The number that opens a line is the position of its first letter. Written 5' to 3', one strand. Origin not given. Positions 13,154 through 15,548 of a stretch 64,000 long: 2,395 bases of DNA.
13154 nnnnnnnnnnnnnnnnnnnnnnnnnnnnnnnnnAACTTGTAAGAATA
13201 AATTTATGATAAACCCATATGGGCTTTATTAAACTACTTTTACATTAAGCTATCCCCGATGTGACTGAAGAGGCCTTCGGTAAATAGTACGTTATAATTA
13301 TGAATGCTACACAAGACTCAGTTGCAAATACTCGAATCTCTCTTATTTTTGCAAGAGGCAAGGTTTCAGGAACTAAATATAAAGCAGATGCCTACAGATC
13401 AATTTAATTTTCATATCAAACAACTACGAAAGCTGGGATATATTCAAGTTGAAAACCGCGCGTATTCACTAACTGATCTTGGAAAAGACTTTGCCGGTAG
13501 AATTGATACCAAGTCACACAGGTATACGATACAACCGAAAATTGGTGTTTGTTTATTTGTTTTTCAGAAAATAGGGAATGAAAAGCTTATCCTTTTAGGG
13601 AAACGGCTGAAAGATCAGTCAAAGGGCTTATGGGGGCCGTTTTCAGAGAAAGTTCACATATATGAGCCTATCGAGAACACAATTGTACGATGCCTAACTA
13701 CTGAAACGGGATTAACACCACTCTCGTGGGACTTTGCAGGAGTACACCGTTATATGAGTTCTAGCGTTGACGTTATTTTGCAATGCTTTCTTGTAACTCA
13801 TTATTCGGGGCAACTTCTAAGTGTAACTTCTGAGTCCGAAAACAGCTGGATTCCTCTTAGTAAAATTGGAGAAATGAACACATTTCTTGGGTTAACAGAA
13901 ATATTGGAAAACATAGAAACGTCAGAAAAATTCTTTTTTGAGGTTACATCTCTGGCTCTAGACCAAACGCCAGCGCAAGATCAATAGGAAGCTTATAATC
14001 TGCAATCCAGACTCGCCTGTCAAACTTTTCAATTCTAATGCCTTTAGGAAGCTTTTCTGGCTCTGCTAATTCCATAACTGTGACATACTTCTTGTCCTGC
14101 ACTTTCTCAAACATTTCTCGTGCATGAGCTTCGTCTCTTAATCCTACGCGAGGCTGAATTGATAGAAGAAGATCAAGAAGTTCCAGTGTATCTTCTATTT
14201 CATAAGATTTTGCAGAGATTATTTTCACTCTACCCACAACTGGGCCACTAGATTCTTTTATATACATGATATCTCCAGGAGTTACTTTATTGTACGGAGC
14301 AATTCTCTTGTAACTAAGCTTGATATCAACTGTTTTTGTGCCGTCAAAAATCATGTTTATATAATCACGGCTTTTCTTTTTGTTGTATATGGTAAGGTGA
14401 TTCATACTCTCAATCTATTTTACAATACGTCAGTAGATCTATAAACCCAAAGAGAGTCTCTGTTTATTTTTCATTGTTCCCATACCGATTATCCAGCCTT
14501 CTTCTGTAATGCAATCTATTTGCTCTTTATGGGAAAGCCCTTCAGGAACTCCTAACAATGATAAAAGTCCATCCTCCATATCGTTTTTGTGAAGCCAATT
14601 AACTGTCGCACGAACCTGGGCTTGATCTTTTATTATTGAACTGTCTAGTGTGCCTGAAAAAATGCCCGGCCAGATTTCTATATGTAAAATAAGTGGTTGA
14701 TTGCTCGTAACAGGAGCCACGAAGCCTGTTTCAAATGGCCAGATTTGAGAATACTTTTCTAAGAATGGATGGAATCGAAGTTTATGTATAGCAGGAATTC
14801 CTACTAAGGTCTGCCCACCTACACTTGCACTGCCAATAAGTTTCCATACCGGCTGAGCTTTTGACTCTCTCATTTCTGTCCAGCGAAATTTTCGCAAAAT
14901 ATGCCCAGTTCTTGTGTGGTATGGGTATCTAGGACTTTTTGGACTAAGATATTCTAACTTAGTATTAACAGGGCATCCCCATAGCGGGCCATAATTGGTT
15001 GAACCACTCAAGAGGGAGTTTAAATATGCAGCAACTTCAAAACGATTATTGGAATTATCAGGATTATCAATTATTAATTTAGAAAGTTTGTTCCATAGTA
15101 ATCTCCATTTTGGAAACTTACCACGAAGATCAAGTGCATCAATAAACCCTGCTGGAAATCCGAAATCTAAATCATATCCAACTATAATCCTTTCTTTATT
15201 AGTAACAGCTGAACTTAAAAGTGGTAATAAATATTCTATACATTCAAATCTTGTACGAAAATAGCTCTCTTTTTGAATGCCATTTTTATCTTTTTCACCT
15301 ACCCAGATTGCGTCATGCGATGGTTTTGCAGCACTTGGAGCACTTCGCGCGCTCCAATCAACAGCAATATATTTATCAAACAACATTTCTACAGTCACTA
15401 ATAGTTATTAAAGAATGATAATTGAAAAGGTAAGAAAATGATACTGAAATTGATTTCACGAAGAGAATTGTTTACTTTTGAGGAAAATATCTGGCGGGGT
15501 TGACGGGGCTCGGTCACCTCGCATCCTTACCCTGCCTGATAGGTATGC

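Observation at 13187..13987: wHTH-Nudix-fold fusion with a degenerate Nudix box, divergent from a canonical NUDIX hydrolase, with a perfect palindrome between them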

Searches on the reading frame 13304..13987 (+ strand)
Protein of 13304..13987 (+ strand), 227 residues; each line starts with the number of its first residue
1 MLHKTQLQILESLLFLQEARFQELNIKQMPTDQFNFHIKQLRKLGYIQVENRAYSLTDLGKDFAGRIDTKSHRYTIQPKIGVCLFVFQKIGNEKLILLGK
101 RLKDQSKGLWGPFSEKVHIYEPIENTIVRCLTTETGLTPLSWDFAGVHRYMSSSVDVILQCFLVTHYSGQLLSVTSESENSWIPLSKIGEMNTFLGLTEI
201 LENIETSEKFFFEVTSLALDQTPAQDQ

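Call 4: search_protein_families(library=pfam, proteins=[window:13304-13987:+], max_evalue=1)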
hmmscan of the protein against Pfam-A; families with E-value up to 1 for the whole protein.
window:13304-13987:+ (227 aa): 7 families
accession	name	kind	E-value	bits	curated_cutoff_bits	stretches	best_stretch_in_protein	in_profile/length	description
PF00293.34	NUDIX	-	1.1e-05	25.8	21.1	1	80-188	4-118/134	NUDIX domain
PF24038.1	DUF7347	-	0.0021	18.7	27.6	1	3-65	10-75/77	Domain of unknown function (DUF7347)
PF14947.12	HTH_45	-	0.027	14.9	25.5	1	31-66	33-68/77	Winged helix-turn-helix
PF24409.1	wHTH-PRTase_assc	-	0.05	14.1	27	1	28-79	22-70/83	wHTH-PRTase associated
PF04573.17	SPC22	-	0.095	12.6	25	1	50-86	124-160/173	Signal peptidase subunit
PF23589.2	WH_AprA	-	0.15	13.1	27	1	17-69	23-73/94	AprA winged helix domain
PF09821.14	AAA_assoc_C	-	0.16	13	27.6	1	28-66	8-46/119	C-terminal AAA-associated domain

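Call 6: search_protein_families(library=ncbifam, proteins=[window:13304-13987:+], max_evalue=1)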
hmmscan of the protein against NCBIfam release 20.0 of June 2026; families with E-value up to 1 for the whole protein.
window:13304-13987:+ (227 aa): 5 families
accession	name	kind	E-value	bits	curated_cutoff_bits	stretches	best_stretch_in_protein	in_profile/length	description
NF053610.1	Sso10a_fam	subfamily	0.0022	18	60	1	32-63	32-63/64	Sso10a family chromatin protein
NF007834.0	PRK10546.1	equivalog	0.0028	17.4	156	1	91-174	12-96/135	pyrimidine (deoxy)nucleoside triphosphate diphosphatase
NF006530.0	PRK08999.1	equivalog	0.0032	16.6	245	1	92-189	16-113/315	Nudix family hydrolase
NF008044.0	PRK10776.1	equivalog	0.011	15.6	148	1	109-187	32-109/130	8-oxo-dGTP diphosphatase MutT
TIGR00586.1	mutt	equivalog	0.027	14.5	97.9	1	94-192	17-115/129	8-oxo-dGTP diphosphatase MutT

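Call 8: find_homologous_proteins(query=window:13304-13987:+)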
Query window:13304-13987:+ (227 aa): 2 proteins with E <= 0.001 among 122 candidates.
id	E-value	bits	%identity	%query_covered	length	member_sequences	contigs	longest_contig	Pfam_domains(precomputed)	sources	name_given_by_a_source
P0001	2.8e-136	470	92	100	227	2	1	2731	PF00293.35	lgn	-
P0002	1.4e-67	246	55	93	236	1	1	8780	PF00293.35,PF24038.2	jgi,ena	-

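Call 9: search_solved_structures(query=window:13304-13987:+, max_evalue=1, show_alignments=2)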
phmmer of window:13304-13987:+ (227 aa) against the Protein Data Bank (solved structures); distinct sequences matched with E-value up to 1: 12.
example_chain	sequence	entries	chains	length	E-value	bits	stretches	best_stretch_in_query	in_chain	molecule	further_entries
2b06_A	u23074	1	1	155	2.7e-05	27.3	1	118-212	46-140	MutT/nudix family protein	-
4kyx_A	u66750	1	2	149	0.0029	20.6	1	72-202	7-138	ADP-ribose pyrophosphatase MutT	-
3grn_A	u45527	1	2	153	0.008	19.2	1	85-194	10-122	MutT related protein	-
4dyw_A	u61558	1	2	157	0.034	17.1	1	71-138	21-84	MutT/NUDIX family protein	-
5hzx_A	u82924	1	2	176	0.061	16.3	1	94-188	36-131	Nudix (Nucleoside diphosphate linked moiety X)-type motif 1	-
5otn_A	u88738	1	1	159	0.082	15.8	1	95-188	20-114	Nudix (Nucleoside diphosphate linked moiety X)-type motif 1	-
6glo_A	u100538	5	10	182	0.19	14.6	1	86-139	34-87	7,8-dihydro-8-oxoguanine triphosphatase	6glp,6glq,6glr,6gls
3exq_A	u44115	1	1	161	0.4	13.6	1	116-202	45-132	NUDIX family hydrolase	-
6glf_A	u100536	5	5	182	0.7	12.8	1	86-139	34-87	7,8-dihydro-8-oxoguanine triphosphatase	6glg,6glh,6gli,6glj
5mzf_A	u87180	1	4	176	0.9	12.4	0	92-141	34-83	MTH1 protein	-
5ws7_A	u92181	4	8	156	0.92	12.4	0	93-146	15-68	7,8-dihydro-8-oxoguanine triphosphatase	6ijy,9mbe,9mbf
9xri_A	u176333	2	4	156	0.92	12.4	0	93-146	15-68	Oxidized purine nucleoside triphosphate hydrolase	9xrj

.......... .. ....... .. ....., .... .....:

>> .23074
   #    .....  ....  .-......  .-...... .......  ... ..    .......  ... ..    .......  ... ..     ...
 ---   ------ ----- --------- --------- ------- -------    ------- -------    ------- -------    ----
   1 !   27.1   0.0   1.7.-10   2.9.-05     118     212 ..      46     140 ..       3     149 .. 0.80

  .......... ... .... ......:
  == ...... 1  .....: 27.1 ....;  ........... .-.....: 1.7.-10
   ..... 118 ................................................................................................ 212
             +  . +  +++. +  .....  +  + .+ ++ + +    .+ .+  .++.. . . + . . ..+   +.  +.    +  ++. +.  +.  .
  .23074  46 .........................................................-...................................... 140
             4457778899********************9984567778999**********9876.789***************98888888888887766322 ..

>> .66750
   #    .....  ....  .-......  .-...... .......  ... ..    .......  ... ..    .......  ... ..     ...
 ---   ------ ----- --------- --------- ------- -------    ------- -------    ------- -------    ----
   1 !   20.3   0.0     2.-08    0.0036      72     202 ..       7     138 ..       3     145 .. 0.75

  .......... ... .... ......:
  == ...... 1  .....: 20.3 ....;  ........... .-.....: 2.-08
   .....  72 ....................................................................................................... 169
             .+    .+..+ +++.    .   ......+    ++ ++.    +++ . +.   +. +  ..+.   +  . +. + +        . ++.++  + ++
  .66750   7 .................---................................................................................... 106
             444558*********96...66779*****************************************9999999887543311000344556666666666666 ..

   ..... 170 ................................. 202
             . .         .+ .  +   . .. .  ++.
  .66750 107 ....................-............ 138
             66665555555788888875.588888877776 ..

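Call 13: find_encoding_contigs(protein=P0002, flank=6000)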
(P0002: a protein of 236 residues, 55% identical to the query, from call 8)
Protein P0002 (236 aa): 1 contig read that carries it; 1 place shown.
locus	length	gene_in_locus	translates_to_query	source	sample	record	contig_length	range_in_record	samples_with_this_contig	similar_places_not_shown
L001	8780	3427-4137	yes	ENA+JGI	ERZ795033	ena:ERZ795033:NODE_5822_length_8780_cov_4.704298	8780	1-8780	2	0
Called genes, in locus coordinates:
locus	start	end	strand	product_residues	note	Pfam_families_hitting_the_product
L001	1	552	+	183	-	?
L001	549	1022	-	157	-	PF27709:UCP014422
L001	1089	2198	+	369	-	PF01702:TGT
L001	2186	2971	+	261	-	PF07091:FmrO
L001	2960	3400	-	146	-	PF00293:NUDIX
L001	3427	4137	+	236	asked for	PF24038:DUF7347 (weak), PF00293:NUDIX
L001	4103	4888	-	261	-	PF08281:Sigma70_r4_2 (weak)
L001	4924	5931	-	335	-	-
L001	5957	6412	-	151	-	-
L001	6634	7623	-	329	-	PF01408:GFO_IDH_MocA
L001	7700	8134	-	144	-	-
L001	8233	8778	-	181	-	?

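Call 14: find_encoding_contigs(protein=P0001, flank=6000)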
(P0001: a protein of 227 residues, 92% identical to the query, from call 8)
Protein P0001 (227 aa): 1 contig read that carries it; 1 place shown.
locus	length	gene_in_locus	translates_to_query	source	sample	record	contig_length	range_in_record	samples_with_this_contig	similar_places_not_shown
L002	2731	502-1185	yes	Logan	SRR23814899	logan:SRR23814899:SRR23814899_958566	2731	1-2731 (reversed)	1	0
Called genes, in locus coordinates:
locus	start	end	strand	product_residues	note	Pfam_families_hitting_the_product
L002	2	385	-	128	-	?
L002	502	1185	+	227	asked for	PF00293:NUDIX (weak)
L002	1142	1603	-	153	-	-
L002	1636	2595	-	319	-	-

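Call 21: find_related_loci(query=A1, collection=genome_contigs, flank=4000)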
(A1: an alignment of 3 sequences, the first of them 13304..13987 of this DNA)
Query A1 (227 aa) in genome_contigs; peptide patterns used: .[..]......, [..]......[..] (x = any residue, [..] = any of these).
67 stretches matched a pattern, but none encodes a relative of the query by tblastn (E <= 1e-3).

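Call 22: find_related_loci(query=A1, collection=metagenome_contigs, flank=4000)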
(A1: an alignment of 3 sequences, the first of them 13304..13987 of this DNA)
Query A1 (227 aa) in metagenome_contigs; peptide patterns used: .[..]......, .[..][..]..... (x = any residue, [..] = any of these).
107 stretches matched a pattern, but none encodes a relative of the query by tblastn (E <= 1e-3).

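Call 35: search_protein_representatives(alignment_id=A1)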
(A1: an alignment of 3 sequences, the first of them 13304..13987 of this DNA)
Query: 3 sequences, 227 profile positions. Proteins with E-value up to 0.001 (for the whole library): 920; up to 1e-10: 380; up to 1e-30: 28. The best 150 are listed.
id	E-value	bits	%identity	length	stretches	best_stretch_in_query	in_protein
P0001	4.1e-139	477.9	-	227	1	1-227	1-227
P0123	1.5e-55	204.5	-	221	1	2-208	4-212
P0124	2.7e-49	184.0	-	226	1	3-213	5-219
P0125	3.7e-46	173.8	-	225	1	2-214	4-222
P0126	5.7e-44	166.6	-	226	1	3-216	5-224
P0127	1.7e-43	165.0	-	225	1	3-214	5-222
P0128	5.6e-42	160.1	-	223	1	2-213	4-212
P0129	1.9e-41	158.3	-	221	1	2-215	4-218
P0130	1.3e-40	155.6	-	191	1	3-163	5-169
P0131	2.6e-40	154.6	-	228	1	2-216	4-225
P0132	5.3e-40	153.6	-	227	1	3-215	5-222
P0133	5.4e-38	147.0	-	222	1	2-213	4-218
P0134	6.7e-37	143.5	-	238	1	3-203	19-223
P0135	7.2e-36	140.1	-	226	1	3-203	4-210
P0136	2.4e-35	138.4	-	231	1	2-217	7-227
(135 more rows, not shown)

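Call 37: predict_structure(alignment_id=A2)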
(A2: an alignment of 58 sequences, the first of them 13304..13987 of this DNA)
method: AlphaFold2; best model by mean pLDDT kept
length: 227 residues; sequences in the alignment: 58
mean_pLDDT: 89.5   pTM: 0.74
mean pLDDT of the five models: 89.5, 88.0, 88.0, 85.9, 84.9
residues with pLDDT >= 90: 154; 70-90: 61; 50-70: 1; < 50: 11
segments of 3 or more residues with pLDDT < 50: 217-227
pLDDT, mean of each block of 10 residues (from residue 1): 90 92 86 95 97 94 87 84 97 97 91 92 96 98 94 87 98 97 96 91 85 64 34
secondary structure, 60 per line:
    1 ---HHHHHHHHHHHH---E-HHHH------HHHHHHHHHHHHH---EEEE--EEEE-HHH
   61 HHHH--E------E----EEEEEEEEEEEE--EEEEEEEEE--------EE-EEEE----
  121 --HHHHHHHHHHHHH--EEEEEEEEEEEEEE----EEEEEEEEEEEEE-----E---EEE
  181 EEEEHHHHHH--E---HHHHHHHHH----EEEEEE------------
elements in order: H4-15 H21-24 H31-43 E47-50 E53-56 H58-64 E79-90 E93-101 E113-116 H123-135 E138-151 E156-168 E178-184 H185-190 H197-205 E210-215

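Call 43: fold_search(model_id=the predicted structure, library=pdb)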
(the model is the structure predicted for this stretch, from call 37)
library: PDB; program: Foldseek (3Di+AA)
matches with E <= 10: 1614; with E <= 0.001: 530
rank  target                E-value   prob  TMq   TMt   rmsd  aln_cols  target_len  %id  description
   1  6gls_B                2.4e-11  1.00  0.53  0.76   2.5       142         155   20  Crystal structure of hMTH1 N33G in complex with TH scaffold 1 in the absence of acetate (released 2019-02-20)
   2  6gll_B                2.5e-11  1.00  0.54  0.77   2.5       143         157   20  Crystal structure of hMTH1 N33A in complex with LW14 in the presence of acetate (released 2019-02-20)
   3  6f23_A                3.0e-11  1.00  0.57  0.79   3.5       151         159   18  Complex between MTH1 and compound 16 (a 4-amino-7-azaindole derivative) (released 2018-03-07)
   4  6qvo_B                3.0e-11  1.00  0.54  0.79   2.5       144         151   19  Crystal structure of human MTH1 in complex with N6-methyl-dAMP (released 2020-03-18)
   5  9xri_A                3.9e-11  1.00  0.52  0.73   3.3       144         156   20  Crystal structure of MTH1 in complex with acoramidis bound at the active site and protein-protein interface (molar rat (released 2026-04-01)
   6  6f22_A                4.1e-11  1.00  0.57  0.80   3.2       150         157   19  Complex between MTH1 and compound 29 (a 4-amino-2,7-diazaindole derivative) (released 2018-03-07)
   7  6qvo_D                4.1e-11  1.00  0.54  0.79   2.5       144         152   19  Crystal structure of human MTH1 in complex with N6-methyl-dAMP (released 2020-03-18)
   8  6glp_B                4.1e-11  1.00  0.52  0.73   3.3       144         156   20  Crystal structure of hMTH1 N33G in complex with LW14 in the presence of acetate (released 2019-02-20)
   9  6glq_A                5.3e-11  1.00  0.56  0.78   2.8       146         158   20  Crystal structure of hMTH1 N33G in complex with LW14 in the absence of acetate (released 2019-02-20)
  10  3q93_A                7.6e-11  1.00  0.54  0.78   2.5       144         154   19  Crystal Structure of Human 8-oxo-dGTPase (MTH1) (released 2011-03-02)
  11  6glp_A                8.6e-11  1.00  0.55  0.80   2.8       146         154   20  Crystal structure of hMTH1 N33G in complex with LW14 in the presence of acetate (released 2019-02-20)
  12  6glo_B                8.6e-11  1.00  0.54  0.77   2.4       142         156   20  Crystal structure of hMTH1 N33G in the presence of acetate (released 2019-02-20)
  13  8a34_A                9.1e-11  1.00  0.55  0.77   3.5       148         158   19  MTH1 in complex with TH013071 (released 2023-09-27)
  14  5ws7_A                1.2e-10  1.00  0.55  0.78   3.0       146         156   20  Crystal structure of human MTH1(G2K/C87A/C104S mutant) in complex with 2-oxo-dATP (released 2017-01-04)
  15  8i1i_B                1.2e-10  1.00  0.52  0.75   2.8       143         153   20  Crystal structure of human MTH1(G2K/D120N mutant) in complex with 2-oxo-dATP at pH 7.7 (released 2023-03-22)
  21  3gz8_C                1.8e-10  1.00  0.51  0.72   5.1       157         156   18  Cocrystal structure of NUDIX domain of Shewanella oneidensis NrtR complexed with ADP ribose (released 2009-06-09)
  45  2b06                  1.3e-09  1.00  0.54  0.78   2.6       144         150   19  Crystal structure of the MutT/nudix family protein from Streptococcus pneumoniae (released 2006-01-10)
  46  3gz8_A                1.3e-09  1.00  0.50  0.71   5.3       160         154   18  Cocrystal structure of NUDIX domain of Shewanella oneidensis NrtR complexed with ADP ribose (released 2009-06-09)
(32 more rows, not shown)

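Call 90: search_protein_families(library=padloc, proteins=[window:13304-13987:+], max_evalue=0.01)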
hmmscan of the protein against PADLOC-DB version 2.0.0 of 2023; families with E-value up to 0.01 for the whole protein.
window:13304-13987:+ (227 aa): 3 families
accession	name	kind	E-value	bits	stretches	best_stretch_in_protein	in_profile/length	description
PDLC04899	PDC-S07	-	8e-05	20.3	1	90-201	14-125/135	-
PDLC02975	WH_III-A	-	0.00071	18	1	28-74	29-75/103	-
PDLC01879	CARF3--CARF_TM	-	0.0055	14.4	1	3-66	155-219/222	-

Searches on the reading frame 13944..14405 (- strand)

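Call 4: search_protein_families(library=pfam, proteins=[window:13944-14405:-], max_evalue=1)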
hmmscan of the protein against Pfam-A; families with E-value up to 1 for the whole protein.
window:13944-14405:- (153 aa): 1 family
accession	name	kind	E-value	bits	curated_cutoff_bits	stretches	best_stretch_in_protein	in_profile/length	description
PF04266.20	ASCH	-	0.019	16.1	21.2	1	14-74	6-62/103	ASCH domain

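Call 6: search_protein_families(library=ncbifam, proteins=[window:13944-14405:-], max_evalue=1)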
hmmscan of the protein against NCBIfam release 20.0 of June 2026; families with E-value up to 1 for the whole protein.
window:13944-14405:- (153 aa): 2 families
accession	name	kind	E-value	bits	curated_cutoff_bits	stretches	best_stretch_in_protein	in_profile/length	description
TIGR01309.1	uL30_arch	equivalog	0.077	13.2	150.05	1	66-113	12-56/151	50S ribosomal protein L30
NF004711.0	PRK06049.1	equivalog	0.097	12.8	130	1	59-113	8-59/156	50S ribosomal protein L30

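Call 90: search_protein_families(library=padloc, proteins=[window:13944-14405:-], max_evalue=0.01)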
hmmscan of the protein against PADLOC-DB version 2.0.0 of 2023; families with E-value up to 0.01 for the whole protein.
window:13944-14405:- (153 aa): 0 families

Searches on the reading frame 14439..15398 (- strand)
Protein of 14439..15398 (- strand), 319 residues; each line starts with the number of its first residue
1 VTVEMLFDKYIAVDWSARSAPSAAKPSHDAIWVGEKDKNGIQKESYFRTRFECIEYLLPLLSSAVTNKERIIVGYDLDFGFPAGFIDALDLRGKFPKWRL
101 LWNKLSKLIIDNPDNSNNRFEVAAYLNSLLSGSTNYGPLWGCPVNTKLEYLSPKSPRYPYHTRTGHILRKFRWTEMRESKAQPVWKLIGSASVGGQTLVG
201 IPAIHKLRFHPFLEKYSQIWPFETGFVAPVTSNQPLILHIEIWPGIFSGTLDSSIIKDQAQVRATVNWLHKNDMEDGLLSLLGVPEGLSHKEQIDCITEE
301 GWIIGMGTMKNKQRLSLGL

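Call 4: search_protein_families(library=pfam, proteins=[window:14439-15398:-], max_evalue=1)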
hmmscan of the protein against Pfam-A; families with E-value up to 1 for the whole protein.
window:14439-15398:- (319 aa): 0 families

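Call 6: search_protein_families(library=ncbifam, proteins=[window:14439-15398:-], max_evalue=1)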
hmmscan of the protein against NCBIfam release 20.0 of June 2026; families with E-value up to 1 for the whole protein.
window:14439-15398:- (319 aa): 1 family
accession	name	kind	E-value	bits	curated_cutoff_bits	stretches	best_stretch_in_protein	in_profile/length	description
NF011066.0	PRK14495.1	equivalog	1.4e-44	152.9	596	1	6-315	166-449/452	putative molybdopterin-guanine dinucleotide biosynthesis protein MobB/unknown domain fusion protein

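Call 55: search_solved_structures(query=window:14439-15398:-, max_evalue=1)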
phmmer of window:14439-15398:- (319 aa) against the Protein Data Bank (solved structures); distinct sequences matched with E-value up to 1: 1.
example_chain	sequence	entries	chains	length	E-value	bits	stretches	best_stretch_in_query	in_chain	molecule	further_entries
9n4w_A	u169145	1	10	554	0.4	13.1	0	176-277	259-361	Glucose-6-phosphate isomerase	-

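Call 90: search_protein_families(library=padloc, proteins=[window:14439-15398:-], max_evalue=0.01)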
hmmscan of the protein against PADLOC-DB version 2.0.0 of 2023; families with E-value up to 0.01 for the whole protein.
window:14439-15398:- (319 aa): 0 families
